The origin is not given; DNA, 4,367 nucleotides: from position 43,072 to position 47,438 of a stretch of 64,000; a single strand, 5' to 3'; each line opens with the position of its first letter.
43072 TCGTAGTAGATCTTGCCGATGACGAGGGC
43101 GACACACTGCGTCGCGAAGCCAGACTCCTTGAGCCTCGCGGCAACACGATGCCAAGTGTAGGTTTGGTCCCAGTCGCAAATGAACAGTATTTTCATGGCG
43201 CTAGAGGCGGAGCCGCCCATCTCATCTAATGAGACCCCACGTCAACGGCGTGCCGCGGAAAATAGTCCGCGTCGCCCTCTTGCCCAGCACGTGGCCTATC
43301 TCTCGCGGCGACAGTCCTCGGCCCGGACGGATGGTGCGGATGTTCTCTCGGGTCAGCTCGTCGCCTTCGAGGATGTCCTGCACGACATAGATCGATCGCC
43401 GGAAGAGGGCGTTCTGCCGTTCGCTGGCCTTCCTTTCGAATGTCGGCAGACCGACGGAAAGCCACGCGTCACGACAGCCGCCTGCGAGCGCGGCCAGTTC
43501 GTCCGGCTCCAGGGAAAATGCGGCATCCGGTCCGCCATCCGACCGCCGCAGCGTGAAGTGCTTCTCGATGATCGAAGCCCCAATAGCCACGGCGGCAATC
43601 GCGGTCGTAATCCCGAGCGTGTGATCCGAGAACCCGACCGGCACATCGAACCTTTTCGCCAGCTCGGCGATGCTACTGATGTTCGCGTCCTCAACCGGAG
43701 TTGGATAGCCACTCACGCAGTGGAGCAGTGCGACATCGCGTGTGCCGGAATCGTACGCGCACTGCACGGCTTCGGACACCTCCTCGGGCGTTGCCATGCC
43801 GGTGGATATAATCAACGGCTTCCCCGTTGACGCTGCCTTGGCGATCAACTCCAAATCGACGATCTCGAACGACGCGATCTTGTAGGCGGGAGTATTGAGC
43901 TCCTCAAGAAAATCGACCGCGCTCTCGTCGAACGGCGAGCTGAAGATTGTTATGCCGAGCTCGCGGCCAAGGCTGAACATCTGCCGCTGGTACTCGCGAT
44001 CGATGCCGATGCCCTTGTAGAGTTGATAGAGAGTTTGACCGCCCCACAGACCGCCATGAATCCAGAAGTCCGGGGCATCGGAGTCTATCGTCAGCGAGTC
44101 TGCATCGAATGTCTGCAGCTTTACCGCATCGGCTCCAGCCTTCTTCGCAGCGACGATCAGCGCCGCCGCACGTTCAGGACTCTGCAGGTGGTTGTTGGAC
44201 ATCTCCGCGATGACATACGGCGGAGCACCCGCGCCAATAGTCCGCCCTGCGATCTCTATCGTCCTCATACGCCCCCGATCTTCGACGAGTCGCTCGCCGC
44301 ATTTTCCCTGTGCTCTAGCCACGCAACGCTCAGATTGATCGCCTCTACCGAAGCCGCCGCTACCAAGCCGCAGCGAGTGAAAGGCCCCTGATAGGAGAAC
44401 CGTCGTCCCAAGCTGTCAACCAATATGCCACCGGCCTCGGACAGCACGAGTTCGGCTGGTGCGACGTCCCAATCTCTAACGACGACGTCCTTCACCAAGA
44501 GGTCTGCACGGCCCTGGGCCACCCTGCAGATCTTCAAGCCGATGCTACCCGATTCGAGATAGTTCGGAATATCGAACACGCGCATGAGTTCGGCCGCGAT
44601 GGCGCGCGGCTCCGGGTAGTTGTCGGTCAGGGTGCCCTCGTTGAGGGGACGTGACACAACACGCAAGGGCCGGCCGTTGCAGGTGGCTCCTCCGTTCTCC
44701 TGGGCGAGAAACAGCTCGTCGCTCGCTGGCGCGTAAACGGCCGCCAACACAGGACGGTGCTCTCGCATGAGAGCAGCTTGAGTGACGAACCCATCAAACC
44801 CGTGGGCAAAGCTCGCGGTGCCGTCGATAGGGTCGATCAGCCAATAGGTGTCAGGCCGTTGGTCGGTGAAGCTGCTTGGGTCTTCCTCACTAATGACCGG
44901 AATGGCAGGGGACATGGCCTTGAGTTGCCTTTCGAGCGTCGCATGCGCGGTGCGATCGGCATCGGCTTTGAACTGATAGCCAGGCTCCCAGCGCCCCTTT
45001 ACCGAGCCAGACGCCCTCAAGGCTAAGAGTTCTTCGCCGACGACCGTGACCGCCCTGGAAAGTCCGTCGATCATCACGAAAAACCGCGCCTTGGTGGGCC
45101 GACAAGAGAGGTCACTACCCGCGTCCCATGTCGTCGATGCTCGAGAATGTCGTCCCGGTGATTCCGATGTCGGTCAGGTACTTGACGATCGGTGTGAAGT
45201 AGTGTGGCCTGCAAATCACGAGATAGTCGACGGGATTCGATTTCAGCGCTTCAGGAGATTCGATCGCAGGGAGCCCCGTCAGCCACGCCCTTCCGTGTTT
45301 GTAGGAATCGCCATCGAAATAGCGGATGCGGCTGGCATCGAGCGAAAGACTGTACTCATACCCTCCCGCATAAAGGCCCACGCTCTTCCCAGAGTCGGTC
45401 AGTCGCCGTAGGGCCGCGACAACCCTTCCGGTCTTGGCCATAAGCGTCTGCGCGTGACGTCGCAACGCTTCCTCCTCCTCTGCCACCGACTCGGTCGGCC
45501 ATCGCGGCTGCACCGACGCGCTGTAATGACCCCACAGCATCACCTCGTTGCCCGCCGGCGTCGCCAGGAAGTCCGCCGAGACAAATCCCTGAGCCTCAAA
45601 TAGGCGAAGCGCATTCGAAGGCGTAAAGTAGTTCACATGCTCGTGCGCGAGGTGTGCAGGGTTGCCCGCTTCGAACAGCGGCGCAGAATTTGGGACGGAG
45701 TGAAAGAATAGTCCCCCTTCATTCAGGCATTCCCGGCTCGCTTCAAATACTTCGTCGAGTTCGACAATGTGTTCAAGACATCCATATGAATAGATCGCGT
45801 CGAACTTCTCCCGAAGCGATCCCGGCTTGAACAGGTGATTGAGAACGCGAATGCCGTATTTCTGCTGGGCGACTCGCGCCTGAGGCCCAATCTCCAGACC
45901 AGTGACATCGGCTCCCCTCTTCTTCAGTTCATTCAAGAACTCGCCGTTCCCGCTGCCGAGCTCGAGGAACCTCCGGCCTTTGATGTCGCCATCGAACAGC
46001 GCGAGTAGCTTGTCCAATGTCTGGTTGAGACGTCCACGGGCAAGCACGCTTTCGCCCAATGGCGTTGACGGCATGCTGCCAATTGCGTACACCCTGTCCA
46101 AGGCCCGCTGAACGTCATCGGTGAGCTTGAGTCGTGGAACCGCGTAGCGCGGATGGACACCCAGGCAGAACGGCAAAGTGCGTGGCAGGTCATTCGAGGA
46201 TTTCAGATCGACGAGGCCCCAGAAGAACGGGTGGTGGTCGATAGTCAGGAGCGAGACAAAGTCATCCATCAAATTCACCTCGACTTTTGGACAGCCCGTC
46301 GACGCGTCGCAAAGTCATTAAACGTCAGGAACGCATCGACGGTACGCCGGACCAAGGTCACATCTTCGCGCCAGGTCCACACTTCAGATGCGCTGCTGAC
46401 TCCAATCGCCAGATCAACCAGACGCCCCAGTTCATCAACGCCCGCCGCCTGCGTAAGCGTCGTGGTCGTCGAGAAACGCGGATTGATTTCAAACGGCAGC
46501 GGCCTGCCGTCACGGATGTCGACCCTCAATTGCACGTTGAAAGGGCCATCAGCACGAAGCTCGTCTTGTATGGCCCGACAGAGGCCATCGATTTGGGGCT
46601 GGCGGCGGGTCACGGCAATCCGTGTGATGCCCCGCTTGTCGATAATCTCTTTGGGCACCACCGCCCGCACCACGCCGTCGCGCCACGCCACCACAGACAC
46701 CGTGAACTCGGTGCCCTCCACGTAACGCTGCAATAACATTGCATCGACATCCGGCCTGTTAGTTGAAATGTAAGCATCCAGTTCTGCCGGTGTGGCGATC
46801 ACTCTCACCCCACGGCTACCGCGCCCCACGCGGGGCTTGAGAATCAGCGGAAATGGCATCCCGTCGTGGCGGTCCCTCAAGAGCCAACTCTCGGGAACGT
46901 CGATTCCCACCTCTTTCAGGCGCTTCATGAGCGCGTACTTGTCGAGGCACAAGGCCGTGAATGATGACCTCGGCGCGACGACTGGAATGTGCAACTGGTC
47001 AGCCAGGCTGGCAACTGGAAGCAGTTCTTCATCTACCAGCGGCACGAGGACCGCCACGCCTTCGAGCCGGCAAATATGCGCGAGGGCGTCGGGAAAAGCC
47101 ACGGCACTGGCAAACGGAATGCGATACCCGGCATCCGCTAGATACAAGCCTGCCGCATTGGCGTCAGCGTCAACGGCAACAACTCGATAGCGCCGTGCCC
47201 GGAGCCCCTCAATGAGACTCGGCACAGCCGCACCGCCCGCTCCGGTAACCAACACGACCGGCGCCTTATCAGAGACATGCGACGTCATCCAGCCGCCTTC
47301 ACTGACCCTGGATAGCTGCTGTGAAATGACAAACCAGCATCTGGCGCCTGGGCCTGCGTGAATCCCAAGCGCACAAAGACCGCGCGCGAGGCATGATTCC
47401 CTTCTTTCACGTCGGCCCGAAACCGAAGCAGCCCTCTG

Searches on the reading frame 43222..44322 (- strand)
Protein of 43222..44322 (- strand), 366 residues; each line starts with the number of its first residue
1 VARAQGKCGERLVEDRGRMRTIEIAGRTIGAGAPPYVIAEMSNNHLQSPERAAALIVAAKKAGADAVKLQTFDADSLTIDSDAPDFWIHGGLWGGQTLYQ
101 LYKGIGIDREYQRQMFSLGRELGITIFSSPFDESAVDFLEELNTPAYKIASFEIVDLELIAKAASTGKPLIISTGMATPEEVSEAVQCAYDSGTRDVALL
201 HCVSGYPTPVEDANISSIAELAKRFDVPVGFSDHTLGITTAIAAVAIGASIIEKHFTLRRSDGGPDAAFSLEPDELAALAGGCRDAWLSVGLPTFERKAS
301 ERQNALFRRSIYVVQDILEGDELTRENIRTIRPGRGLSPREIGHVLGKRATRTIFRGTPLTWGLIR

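Call 58: search_protein_families(library=ncbifam, proteins=[window:43222-44322:-], max_evalue=1e-10)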
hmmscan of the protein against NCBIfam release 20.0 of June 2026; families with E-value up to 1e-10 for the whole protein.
window:43222-44322:- (366 aa): 2 families
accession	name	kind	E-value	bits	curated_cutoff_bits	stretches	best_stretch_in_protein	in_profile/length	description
TIGR03586.1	PseI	equivalog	4.9e-134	446.6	340.25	1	35-360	2-327/327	pseudaminic acid synthase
TIGR03569.1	NeuB_NnaB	equivalog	1.3e-87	293.9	399.65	1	36-357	2-326/329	N-acetylneuraminate synthase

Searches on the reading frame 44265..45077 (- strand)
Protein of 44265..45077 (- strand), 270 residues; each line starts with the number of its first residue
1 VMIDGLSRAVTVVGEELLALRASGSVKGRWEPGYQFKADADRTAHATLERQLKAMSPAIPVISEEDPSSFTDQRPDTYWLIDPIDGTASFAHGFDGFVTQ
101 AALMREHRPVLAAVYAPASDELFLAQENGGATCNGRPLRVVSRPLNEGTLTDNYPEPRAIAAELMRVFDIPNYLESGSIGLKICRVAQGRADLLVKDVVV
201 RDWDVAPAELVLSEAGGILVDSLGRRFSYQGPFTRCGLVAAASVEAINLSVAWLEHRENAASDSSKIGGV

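Call 17: search_protein_families(library=pfam, proteins=[window:44265-45077:-], max_evalue=0.001)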
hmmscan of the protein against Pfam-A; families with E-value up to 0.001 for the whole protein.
window:44265-45077:- (270 aa): 1 family
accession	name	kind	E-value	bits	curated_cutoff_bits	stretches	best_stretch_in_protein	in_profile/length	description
PF00459.30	Inositol_P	-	2.9e-38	132.4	27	1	32-230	37-246/271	Inositol monophosphatase family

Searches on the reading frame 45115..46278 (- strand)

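Call 17: search_protein_families(library=pfam, proteins=[window:45115-46278:-], max_evalue=0.001)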
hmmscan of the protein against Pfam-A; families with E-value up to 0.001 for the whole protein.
window:45115-46278:- (387 aa): 5 families
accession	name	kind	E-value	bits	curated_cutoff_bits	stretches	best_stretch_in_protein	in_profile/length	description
PF13489.12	Methyltransf_23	-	3.4e-20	72.9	27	1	87-232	9-159/164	Methyltransferase domain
PF08242.18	Methyltransf_12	-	1e-10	42.6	30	1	105-191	1-98/98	Methyltransferase domain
PF08241.18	Methyltransf_11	-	2.4e-10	41.3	21.2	1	105-192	1-94/95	Methyltransferase domain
PF13649.12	Methyltransf_25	-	4.4e-08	34.1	27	1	105-189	2-97/97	Methyltransferase domain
PF13847.12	Methyltransf_31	-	1.2e-05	25.5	27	1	100-215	3-127/145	Methyltransferase domain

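Call 58: search_protein_families(library=ncbifam, proteins=[window:45115-46278:-], max_evalue=1e-10)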
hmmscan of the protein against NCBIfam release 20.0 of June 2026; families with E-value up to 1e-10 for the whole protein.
window:45115-46278:- (387 aa): 0 families

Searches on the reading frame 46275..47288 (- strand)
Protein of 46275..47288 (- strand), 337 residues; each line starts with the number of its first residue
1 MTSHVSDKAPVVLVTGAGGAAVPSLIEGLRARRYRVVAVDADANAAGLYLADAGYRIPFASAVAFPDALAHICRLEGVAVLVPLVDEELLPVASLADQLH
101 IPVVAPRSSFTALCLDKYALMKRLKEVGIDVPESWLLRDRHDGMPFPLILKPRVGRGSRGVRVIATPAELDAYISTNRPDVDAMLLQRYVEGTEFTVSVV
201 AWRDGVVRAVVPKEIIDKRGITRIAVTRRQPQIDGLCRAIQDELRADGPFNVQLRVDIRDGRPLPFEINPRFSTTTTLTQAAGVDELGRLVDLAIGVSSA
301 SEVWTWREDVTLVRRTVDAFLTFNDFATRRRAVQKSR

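Call 17: search_protein_families(library=pfam, proteins=[window:46275-47288:-], max_evalue=0.001)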
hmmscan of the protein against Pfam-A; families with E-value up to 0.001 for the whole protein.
window:46275-47288:- (337 aa): 6 families
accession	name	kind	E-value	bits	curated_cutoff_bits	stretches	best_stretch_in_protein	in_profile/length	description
PF15632.11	ATPgrasp_Ter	-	8e-15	55.2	29.1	1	182-309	3-122/131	ATP-grasp in the biosynthetic pathway with Ter operon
PF02655.19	ATP-grasp_3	-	3.9e-14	53.5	23.2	1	114-275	1-160/160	ATP-grasp domain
PF21360.3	PylC-like_N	-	1.9e-09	38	27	1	31-97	18-86/96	PylC-like, N-terminal domain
PF13535.11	ATP-grasp_4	-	3.8e-07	30.3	27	1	145-273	2-154/160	ATP-grasp domain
PF02786.22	CPSase_L_D2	-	4.9e-05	23.4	19.8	1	144-294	37-203/211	Carbamoyl-phosphate synthase L chain, ATP binding domain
PF07478.18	Dala_Dala_lig_C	-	0.00021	21.3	24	1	142-224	33-113/204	D-ala D-ala ligase C-terminus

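Call 58: search_protein_families(library=ncbifam, proteins=[window:46275-47288:-], max_evalue=1e-10)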
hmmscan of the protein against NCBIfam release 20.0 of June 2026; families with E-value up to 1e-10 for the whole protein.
window:46275-47288:- (337 aa): 7 families
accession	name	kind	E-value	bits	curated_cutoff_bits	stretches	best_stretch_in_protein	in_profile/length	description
NF009402.0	PRK12767.1-1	equivalog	1.9e-48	165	218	1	11-287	4-291/329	carbamoyl phosphate synthase-like protein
NF009405.0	PRK12767.1-4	equivalog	4.6e-44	150.7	390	1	12-321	3-315/320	carbamoyl phosphate synthase-like protein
NF009404.0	PRK12767.1-3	equivalog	8.7e-28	97.2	316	1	33-315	25-327/344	carbamoyl phosphate synthase-like protein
NF009406.0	PRK12767.1-5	equivalog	3.1e-23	82.4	271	1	33-314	27-313/327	carbamoyl phosphate synthase-like protein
NF053643.1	Ddl_archaea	equivalog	3.9e-23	82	500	1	40-305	29-306/367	putative pseudomurein biosynthesis ATP-grasp protein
NF002563.0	PRK02186.1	subfamily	4.4e-22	78.2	625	1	72-301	65-309/890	argininosuccinate lyase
NF009403.0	PRK12767.1-2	equivalog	1.1e-21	77.4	286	1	24-219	13-213/342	carbamoyl phosphate synthase-like protein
